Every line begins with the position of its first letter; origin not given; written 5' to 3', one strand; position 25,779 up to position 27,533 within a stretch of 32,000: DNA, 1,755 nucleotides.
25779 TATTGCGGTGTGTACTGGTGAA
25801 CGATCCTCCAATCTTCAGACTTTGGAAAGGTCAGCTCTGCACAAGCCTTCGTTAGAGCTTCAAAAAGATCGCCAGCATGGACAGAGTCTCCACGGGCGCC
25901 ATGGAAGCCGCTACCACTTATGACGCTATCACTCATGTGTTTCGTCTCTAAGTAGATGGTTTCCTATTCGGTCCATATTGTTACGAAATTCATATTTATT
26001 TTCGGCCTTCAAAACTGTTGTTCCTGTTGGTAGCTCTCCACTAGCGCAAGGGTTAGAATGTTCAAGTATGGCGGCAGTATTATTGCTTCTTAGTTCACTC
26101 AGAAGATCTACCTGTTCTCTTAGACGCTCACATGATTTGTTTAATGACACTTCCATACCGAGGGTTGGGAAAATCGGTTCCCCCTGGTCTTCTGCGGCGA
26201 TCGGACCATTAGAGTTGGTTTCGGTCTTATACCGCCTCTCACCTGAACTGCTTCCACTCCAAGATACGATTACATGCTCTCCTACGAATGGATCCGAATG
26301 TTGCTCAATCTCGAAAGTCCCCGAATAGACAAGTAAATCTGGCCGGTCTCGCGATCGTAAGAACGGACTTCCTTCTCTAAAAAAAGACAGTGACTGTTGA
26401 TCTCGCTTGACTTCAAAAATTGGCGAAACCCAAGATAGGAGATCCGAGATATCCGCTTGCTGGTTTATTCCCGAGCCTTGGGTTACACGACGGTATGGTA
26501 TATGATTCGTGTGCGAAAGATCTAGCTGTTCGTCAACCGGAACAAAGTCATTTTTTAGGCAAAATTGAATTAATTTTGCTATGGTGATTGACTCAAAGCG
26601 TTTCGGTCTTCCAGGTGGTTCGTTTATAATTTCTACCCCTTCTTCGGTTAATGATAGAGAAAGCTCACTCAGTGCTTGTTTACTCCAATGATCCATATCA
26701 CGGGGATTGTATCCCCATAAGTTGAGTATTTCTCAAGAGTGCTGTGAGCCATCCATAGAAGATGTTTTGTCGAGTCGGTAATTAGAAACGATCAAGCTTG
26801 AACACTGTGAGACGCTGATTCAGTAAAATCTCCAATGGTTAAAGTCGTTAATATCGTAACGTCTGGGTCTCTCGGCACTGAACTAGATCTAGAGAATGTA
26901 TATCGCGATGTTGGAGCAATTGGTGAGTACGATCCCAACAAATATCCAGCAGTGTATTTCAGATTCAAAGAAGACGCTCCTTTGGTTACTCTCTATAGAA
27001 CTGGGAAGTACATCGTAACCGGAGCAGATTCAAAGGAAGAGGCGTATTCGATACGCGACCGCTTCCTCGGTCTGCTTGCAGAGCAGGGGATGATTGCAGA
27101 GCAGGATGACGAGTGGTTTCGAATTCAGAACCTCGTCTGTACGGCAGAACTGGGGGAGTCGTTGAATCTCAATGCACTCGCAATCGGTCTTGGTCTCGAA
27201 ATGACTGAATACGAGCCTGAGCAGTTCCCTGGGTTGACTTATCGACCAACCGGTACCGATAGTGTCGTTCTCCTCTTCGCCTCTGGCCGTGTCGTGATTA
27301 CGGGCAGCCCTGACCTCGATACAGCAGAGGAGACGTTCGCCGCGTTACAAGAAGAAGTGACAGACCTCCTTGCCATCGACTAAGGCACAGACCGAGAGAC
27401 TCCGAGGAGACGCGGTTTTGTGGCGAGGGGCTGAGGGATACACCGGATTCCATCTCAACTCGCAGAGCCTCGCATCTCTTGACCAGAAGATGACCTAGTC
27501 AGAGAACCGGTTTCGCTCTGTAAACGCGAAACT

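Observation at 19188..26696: Unclassified methyltransferase-linked module beside CRISPR-Cas: two dissimilar MTases converging on a two-gene operon of unknown proteins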

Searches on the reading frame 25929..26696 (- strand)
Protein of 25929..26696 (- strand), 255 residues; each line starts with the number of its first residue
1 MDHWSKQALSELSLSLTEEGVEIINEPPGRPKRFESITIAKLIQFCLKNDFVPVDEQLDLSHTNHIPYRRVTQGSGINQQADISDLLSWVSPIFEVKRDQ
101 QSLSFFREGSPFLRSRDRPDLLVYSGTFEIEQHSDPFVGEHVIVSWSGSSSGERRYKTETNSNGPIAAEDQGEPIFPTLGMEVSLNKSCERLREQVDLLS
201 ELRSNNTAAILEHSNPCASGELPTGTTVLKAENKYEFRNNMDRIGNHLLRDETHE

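Call 3: search_protein_families(library=pfam, proteins=[window:25929-26696:-], max_evalue=0.1)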
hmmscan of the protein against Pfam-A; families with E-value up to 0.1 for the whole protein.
window:25929-26696:- (255 aa): 0 families

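Call 4: search_protein_families(library=padloc, proteins=[window:25929-26696:-], max_evalue=0.1)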
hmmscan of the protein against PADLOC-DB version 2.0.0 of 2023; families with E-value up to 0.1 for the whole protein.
window:25929-26696:- (255 aa): 0 families

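Call 5: search_protein_families(library=ncbifam, proteins=[window:25929-26696:-], max_evalue=0.1)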
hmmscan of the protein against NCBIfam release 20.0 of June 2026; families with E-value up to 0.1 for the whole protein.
window:25929-26696:- (255 aa): 0 families

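Call 9: find_homologous_proteins(query=window:25929-26696:-)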
Query window:25929-26696:- (255 aa): 19 proteins with E <= 0.001 among 355 candidates.
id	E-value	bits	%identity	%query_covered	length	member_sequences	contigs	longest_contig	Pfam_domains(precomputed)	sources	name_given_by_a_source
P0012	3.0e-148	510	87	100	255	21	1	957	-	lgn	-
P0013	1.6e-137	475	81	100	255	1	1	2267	-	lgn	-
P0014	1.3e-136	472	82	98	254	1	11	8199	-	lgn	-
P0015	3.4e-134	464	82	98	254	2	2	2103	-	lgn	-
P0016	5.4e-133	460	83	97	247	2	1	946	-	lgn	-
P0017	2.4e-131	455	78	100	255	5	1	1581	-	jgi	-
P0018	2.6e-127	442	75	100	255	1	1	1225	-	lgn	-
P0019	7.9e-127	440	75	100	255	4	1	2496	-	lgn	-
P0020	4.8e-126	438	74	100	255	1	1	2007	-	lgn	-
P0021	3.1e-124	432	74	100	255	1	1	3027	-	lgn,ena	-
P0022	6.4e-120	417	72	97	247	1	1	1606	-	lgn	-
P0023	9.2e-116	404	70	100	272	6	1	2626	-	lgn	-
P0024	6.0e-96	339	59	98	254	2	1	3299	-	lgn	-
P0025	6.1e-94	332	57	98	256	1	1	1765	-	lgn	-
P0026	1.1e-92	328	58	98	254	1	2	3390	-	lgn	-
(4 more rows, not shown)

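Call 21: find_homologous_proteins(query=A2)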
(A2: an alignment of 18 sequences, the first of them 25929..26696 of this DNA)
Query A2 (18 sequences) (255 aa, profile of the alignment): 22 proteins with E <= 0.001 among 3270 candidates.
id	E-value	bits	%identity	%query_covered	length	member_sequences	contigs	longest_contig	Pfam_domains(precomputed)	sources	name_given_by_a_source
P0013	2.6e-127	441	81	100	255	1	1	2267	-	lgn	-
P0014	5.1e-126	437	82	98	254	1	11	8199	-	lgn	-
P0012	2.1e-125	435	87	100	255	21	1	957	-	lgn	-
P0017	1.0e-123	430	78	100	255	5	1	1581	-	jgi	-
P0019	1.7e-123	429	75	100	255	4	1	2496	-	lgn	-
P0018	7.1e-123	427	75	100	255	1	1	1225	-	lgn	-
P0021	8.4e-123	427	74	100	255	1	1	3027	-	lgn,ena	-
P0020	5.7e-122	424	74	100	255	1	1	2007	-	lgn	-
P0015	5.9e-122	424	82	98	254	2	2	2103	-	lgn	-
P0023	2.4e-120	419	70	100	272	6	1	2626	-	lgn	-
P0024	5.9e-118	411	59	98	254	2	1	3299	-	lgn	-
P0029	6.4e-118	411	53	100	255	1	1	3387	-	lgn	-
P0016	2.3e-117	409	83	97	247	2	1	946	-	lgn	-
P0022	8.1e-117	407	72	97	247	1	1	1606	-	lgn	-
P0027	2.0e-116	406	55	100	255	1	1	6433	-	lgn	-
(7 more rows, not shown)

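Call 24: search_solved_structures(query=A3, max_evalue=10)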
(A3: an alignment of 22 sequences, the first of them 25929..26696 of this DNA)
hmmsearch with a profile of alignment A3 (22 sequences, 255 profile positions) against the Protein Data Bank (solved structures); distinct sequences matched with E-value up to 10: 10.
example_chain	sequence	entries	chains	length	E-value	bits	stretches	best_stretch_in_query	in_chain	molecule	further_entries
7r0l_A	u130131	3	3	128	0.84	12.1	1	133-169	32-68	Peptidyl-prolyl cis-trans isomerase FKBP5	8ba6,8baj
4jfi_A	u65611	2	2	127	1.6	11.1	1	133-169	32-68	Peptidyl-prolyl cis-trans isomerase FKBP5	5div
4r0x_A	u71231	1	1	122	1.6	11.1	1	133-169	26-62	Peptidyl-prolyl cis-trans isomerase FKBP5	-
3o5l_A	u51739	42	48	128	1.6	11.1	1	133-169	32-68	Peptidyl-prolyl cis-trans isomerase FKBP5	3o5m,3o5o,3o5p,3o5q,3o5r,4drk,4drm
3o5g_A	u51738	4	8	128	1.6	11.1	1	133-169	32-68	Peptidyl-prolyl cis-trans isomerase FKBP5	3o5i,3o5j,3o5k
5bxj_A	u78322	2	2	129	1.6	11.1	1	133-169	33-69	Peptidyl-prolyl cis-trans isomerase FKBP5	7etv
7awf_A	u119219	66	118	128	1.6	11.1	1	133-169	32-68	Peptidyl-prolyl cis-trans isomerase FKBP5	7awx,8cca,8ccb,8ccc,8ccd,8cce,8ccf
7a6w_AAA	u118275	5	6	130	1.7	11.1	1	133-169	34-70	Peptidyl-prolyl cis-trans isomerase FKBP5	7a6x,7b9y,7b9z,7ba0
3o5e_A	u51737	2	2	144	1.8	11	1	133-169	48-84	Peptidyl-prolyl cis-trans isomerase FKBP5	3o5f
4drh_A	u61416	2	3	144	1.8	11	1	133-169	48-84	Peptidyl-prolyl cis-trans isomerase FKBP5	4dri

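Call 38: predict_structure(alignment_id=A3)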
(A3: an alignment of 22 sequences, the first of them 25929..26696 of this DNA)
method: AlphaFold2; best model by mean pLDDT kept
length: 255 residues; sequences in the alignment: 22
mean_pLDDT: 90.6   pTM: 0.89
mean pLDDT of the five models: 90.6, 90.5, 90.1, 90.0, 89.6
residues with pLDDT >= 90: 198; 70-90: 41; 50-70: 5; < 50: 11
segments of 3 or more residues with pLDDT < 50: 71-77, 252-255
pLDDT, mean of each block of 10 residues (from residue 1): 88 96 90 95 97 96 81 55 92 95 95 88 97 91 96 94 88 95 96 95 95 95 93 96 90 41
secondary structure, 60 per line:
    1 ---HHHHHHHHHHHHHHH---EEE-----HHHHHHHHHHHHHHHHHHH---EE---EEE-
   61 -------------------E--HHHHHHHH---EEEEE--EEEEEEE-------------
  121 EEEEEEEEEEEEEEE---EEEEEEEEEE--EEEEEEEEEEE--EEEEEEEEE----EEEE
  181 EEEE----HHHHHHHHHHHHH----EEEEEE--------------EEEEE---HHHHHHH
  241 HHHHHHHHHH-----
elements in order: H4-18 E22-24 H30-48 E57-59 H83-90 E94-98 E101-107 E121-135 E139-148 E151-161 E164-172 E177-184 H189-201 E206-211 E226-230 H234-250

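Call 42: fold_search(model_id=the predicted structure, library=pdb)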
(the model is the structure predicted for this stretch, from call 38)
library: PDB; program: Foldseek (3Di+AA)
matches with E <= 10: 713; with E <= 0.001: 0
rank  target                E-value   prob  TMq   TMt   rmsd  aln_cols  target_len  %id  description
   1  7yzo_B                2.1e-01  0.16  0.15  0.11  10.9       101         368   16  Endonuclease state of the E. coli Mre11-Rad50 (SbcCD) head complex bound to ADP and dsDNA (released 2022-08-17)
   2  4r83_A                2.2e-01  0.12  0.20  0.12  15.1       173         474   11  Crystal structure of Sialyltransferase from Photobacterium damsela (released 2014-12-03)
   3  6p4o_D                2.2e-01  0.12  0.18  0.11  17.2       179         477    9  Complex of XPB helicase with Bax1 endonuclease from Sulfurisphaera tokodaii at 3.15 Angstroms resolution (released 2020-06-03)
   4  4c49_C                2.6e-01  0.03  0.12  0.10  20.6       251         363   11  Reactive loop cleaved human CBG in complex with cortisol (released 2014-10-01)
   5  5act_B                3.0e-01  0.16  0.13  0.15  15.4        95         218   10  W228S-Investigation of the impact from residues W228 and Y233 in the metallo-beta-lactamase GIM-1 (released 2015-12-23)
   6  7yzo_A                3.6e-01  0.16  0.17  0.12  10.6       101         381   11  Endonuclease state of the E. coli Mre11-Rad50 (SbcCD) head complex bound to ADP and dsDNA (released 2022-08-17)
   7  2z4t_A                3.6e-01  0.09  0.16  0.09  14.2       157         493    8  Crystal Structure of Vibrionaceae Photobacterium sp. JT-ISH-224 2,6-sialyltransferase in a Ternary Complex with Donor  (released 2008-04-08)
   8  8b5q_B                4.0e-01  0.30  0.16  0.11   7.2        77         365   17  Crystal Structure of P. aeruginosa WaaG in complex with UMP (released 2023-10-04)
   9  6p7b_B                4.0e-01  0.08  0.10  0.16  15.1        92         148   15  Crystal structure of Fowlpox virus resolvase and substrate Holliday junction DNA complex (released 2020-04-29)
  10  2yjz_A                5.1e-01  0.38  0.14  0.20   3.7        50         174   18  Rat STEAP4 oxidoreductase domain complexed with NADP (released 2012-05-30)
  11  2ynu_B                5.4e-01  0.12  0.15  0.17  15.9       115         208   10  Apo GIM-1 with 2Mol. Crystal structures of Pseudomonas aeruginosa GIM-1: active site plasticity in metallo-beta-lactam (released 2013-07-24)
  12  6hns_A                6.1e-01  0.11  0.15  0.09  13.0       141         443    9  Structure of Nitrincola lacisaponensis flavin-containing monooxygenase (FMO) in complex with FAD and NADP+ (released 2019-01-02)
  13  6oec_K                6.4e-01  0.44  0.23  0.36   4.4        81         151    9  Yeast Spc42 Trimeric Coiled-Coil Amino Acids 181-211 fused to PDB: 3H5I (released 2019-04-24)
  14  1wuo_A                6.4e-01  0.14  0.14  0.16  14.4        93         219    9  Crystal structure of metallo-beta-lactamase IMP-1 mutant (D81A) (released 2005-03-29)
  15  2ynt_B                6.4e-01  0.10  0.13  0.15  15.9       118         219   12  GIM-1-3Mol native. Crystal structures of Pseudomonas aeruginosa GIM- 1: active site plasticity in metallo-beta-lactama (released 2013-07-24)
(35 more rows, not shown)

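Call 47: fold_search(model_id=the predicted structure, library=viral)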
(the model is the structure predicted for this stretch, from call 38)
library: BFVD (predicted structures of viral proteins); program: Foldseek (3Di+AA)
matches with E <= 10: 736; with E <= 0.001: 0
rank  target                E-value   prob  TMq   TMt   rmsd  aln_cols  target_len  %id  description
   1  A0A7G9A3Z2            5.3e-02  0.44  0.24  0.21  17.5       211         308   10  Uncharacterized protein [Bacteriophage sp.]
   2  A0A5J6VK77            1.1e-01  0.13  0.14  0.20  14.9       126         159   10  Uncharacterized protein [Megaviridae environmental sample]
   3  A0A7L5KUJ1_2          1.2e-01  0.13  0.13  0.04  16.1       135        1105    7  (no name in the UniProt tables at hand)
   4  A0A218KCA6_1          2.1e-01  0.91  0.16  0.04   4.0        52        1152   17  Putative tail tape measure protein [Bacillus phage PBC2]
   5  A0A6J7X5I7            2.1e-01  0.05  0.12  0.08  17.4       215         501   11  Uncharacterized protein [uncultured Caudovirales phage]
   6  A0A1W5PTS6            2.3e-01  0.06  0.09  0.17  16.2       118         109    8  (no name in the UniProt tables at hand)
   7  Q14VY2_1              2.9e-01  0.05  0.15  0.06  22.5       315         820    8  ORF124 [Ranid herpesvirus 2]
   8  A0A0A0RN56            4.0e-01  0.08  0.09  0.22  17.4        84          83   11  Uncharacterized protein [Mycobacterium phage Larenn]
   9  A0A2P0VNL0            4.0e-01  0.08  0.22  0.07  14.1       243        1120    8  ubiquitinyl hydrolase 1 [Tetraselmis virus 1]
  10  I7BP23                4.2e-01  0.04  0.10  0.04  16.6       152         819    6  RNA-directed DNA polymerase [Rose yellow vein virus]
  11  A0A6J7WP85            4.4e-01  0.21  0.08  0.32  11.0        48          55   10  Uncharacterized protein [uncultured Caudovirales phage]
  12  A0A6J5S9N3            4.4e-01  0.15  0.19  0.30  11.9       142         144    8  Endonuclease I [uncultured Caudovirales phage]
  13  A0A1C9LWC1            4.4e-01  0.14  0.13  0.26  11.9        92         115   14  (no name in the UniProt tables at hand)
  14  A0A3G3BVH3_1          4.7e-01  0.80  0.16  0.03   3.9        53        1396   15  Tail tape measure protein [Bacillus phage vB_BcoS-136]
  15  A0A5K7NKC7            4.7e-01  0.69  0.15  0.46   3.8        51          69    8  Uncharacterized protein [Rothia phage Spartoi]
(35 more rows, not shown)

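Call 86: search_protein_families(library=pfam, alignment_id=A7, max_evalue=5)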
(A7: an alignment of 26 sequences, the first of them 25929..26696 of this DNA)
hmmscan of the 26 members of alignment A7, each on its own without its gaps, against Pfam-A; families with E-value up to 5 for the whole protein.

A. member 1, window:25929-26696:- (255 aa): 0 families

B. families by the number of members that match (of 26 scanned): 5 families
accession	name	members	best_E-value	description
PF23627.1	LisH_WDR26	2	0.063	WDR26 Lis-homology motif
PF22006.2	PilZ-like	1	0.026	PilZ domain-like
PF19445.4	eIF3h_C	1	0.078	C-terminal region of eIF3h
PF21571.2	ArgZ-like_C_1st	1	0.11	Arginine dihydrolase ArgZ-like, C-terminal, first region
PF16745.11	RsgA_N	1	0.24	RsgA N-terminal domain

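Call 89: search_protein_families(library=phrogs, proteins=[window:25929-26696:-], max_evalue=0.1)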
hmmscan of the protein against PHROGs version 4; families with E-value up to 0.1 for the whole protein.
window:25929-26696:- (255 aa): 0 families

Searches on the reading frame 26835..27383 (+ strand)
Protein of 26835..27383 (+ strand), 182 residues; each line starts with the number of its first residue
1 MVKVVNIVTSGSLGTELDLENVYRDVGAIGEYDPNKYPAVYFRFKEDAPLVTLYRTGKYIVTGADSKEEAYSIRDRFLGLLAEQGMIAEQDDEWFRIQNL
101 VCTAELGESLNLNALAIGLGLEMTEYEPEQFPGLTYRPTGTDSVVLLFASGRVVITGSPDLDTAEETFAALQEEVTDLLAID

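Call 3: search_protein_families(library=pfam, proteins=[window:26835-27383:+], max_evalue=0.1)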
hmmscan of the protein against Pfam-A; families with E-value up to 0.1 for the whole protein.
window:26835-27383:+ (182 aa): 2 families
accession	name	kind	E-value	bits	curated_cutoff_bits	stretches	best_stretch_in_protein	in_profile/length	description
PF00352.27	TBP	-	1.4e-40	137.5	22.9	2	95-174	2-81/85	Transcription factor TFIID (or TATA-binding protein, TBP)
PF11858.14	DUF3378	-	0.029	15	27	0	35-70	25-60/76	Domain of unknown function (DUF3378)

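Call 53: list_cluster_members(proteins=[window:26835-27383:+, window:19337-20173:-, window:16918-18048:-, window:9289-11469:+, window:20716-22512:+, window:22516-24147:+, window:24149-25936:-, window:25929-26696:-, window:29848-31047:-])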
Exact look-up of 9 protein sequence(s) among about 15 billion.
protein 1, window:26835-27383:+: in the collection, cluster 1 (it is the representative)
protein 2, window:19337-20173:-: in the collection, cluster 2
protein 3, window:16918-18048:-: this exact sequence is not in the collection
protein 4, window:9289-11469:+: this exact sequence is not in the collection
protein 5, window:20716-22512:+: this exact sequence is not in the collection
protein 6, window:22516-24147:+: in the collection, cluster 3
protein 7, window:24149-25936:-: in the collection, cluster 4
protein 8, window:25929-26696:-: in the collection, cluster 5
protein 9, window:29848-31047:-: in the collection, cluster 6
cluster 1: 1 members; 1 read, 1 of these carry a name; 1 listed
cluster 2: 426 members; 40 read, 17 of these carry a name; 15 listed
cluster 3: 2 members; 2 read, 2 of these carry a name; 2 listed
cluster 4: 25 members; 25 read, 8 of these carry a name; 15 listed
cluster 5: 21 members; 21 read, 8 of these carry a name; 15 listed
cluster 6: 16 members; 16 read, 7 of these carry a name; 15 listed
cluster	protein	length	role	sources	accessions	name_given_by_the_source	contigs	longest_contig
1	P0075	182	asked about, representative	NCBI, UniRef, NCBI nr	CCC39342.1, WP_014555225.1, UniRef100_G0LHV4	TATA-box-binding protein [Haloquadratum walsbyi] | TATA-box-binding protein n=1 Tax=Haloquadratum walsbyi (strain DSM 16854 / JCM 12705 / ...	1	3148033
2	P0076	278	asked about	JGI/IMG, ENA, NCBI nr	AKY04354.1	IS5 family transposase | transposase [uncultured haloarchaeon]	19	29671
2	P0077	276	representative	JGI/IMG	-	-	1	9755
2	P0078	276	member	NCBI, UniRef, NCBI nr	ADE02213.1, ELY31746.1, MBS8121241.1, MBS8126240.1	IS5-like element ISHvo3 family transposase [Haloferax volcanii] | ISH9-type transposase ISHvo3 n=3 Tax=Haloferax volcanii TaxID=2246 RepID=D4GQR9_HALVD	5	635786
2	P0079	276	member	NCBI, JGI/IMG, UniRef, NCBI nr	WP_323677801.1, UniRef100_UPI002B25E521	IS5 family transposase [Halorubellus sp. PRR65] | IS5 family transposase | IS5 family transposase n=1 Tax=Halorubellus sp. PRR65 TaxID=3098148 RepID=UPI002B25E521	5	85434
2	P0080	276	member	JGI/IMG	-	IS5 family transposase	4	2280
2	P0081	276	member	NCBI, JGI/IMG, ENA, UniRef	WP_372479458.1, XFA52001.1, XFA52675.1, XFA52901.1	IS5 family transposase [Halomicrobium sp. HM KBTZ05] | IS5 family transposase n=1 Tax=Halomicrobium sp. HM KBTZ05 TaxID=3242663 ...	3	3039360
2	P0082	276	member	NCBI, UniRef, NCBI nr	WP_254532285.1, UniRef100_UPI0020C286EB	IS5 family transposase [Natrinema gelatinilyticum] | IS5 family transposase n=1 Tax=Natrinema gelatinilyticum TaxID=2961571 RepID=UPI0020C286EB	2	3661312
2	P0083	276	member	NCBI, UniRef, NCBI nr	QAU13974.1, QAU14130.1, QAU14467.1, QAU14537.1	IS5 family transposase (plasmid) [Halorubrum sp. BOL3-1] | IS5 family transposase n=1 Tax=Halorubrum sp. BOL3-1 TaxID=2497325 RepID=UPI0010051B93 | IS5 family transposase [Halorubrum sp. BOL3-1]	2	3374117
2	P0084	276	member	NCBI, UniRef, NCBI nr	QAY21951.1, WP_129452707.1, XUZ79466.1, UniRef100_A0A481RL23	IS5 family transposase [Halorubrum ezzemoulense] | IS5 family transposase n=1 Tax=Halorubrum ezzemoulense TaxID=337243 RepID=A0A481RL23_HALEZ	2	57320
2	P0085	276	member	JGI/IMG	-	IS5 family transposase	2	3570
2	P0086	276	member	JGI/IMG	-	IS5 family transposase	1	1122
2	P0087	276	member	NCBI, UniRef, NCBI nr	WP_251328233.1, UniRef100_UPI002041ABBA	IS5 family transposase [Haloplanus pelagicus] | IS5 family transposase n=1 Tax=Haloplanus pelagicus TaxID=2949995 RepID=UPI002041ABBA | IS5 family transposase [Haloplanus sp. HW8-1]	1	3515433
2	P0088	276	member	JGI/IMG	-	IS5 family transposase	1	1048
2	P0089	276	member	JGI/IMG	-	IS5 family transposase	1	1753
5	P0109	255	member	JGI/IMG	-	hypothetical protein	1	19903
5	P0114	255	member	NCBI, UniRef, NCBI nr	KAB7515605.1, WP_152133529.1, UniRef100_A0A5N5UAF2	hypothetical protein DM867_00180 [Halosegnis rubeus] | Uncharacterized protein n=1 Tax=Halosegnis rubeus TaxID=2212850 RepID=A0A5N5UAF2_9EURY | hypothetical protein [Halosegnis rubeus]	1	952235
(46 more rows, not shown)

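Call 77: find_encoding_contigs(protein=P0109, flank=10000, max_places=2)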
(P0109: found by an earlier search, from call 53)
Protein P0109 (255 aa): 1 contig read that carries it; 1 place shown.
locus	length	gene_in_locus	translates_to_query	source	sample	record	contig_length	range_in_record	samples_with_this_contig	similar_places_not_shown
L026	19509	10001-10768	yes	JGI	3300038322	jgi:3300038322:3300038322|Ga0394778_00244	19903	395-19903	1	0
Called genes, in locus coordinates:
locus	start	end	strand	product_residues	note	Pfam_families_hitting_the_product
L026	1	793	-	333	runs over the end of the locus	-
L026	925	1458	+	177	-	-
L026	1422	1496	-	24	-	-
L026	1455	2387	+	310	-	PF02899:Phage_int_SAM_1, PF13495:Phage_int_SAM_4, PF00589:Phage_integrase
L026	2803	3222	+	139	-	-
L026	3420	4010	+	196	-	-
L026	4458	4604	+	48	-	PF24434:DUF7557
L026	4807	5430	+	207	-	-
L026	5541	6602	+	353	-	PF02195:ParB_N (weak)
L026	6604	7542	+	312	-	-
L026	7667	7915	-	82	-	-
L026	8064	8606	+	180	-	-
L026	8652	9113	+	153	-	-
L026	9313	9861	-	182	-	PF00352:TBP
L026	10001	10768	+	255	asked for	-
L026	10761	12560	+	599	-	-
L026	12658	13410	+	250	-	-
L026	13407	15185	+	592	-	-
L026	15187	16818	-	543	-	PF02384:N6_Mtase, PF07669:Eco57I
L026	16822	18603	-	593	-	PF01555:N6_N4_Mtase, PF01170:UPF0020 (faint), PF01555:N6_N4_Mtase (weak)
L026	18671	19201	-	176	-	-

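Call 78: find_encoding_contigs(protein=P0114, flank=10000, max_places=2)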
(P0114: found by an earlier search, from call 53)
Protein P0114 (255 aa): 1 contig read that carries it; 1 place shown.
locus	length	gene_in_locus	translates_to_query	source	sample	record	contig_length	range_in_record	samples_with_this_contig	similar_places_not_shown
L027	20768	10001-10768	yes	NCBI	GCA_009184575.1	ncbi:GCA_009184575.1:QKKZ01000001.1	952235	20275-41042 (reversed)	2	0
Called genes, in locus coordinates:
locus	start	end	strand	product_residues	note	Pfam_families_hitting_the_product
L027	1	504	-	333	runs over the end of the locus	-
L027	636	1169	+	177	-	-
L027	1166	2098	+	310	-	PF02899:Phage_int_SAM_1, PF13495:Phage_int_SAM_4, PF00589:Phage_integrase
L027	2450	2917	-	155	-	PF13240:Zn_Ribbon_1 (faint)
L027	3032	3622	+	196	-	-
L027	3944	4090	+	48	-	PF24434:DUF7557 (weak)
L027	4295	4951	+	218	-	-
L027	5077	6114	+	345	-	-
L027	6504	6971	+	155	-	-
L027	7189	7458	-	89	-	-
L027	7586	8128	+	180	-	-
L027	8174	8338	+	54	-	-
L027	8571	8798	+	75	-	PF26460:DUF8139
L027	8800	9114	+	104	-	-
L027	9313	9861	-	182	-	PF00352:TBP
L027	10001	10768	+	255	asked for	-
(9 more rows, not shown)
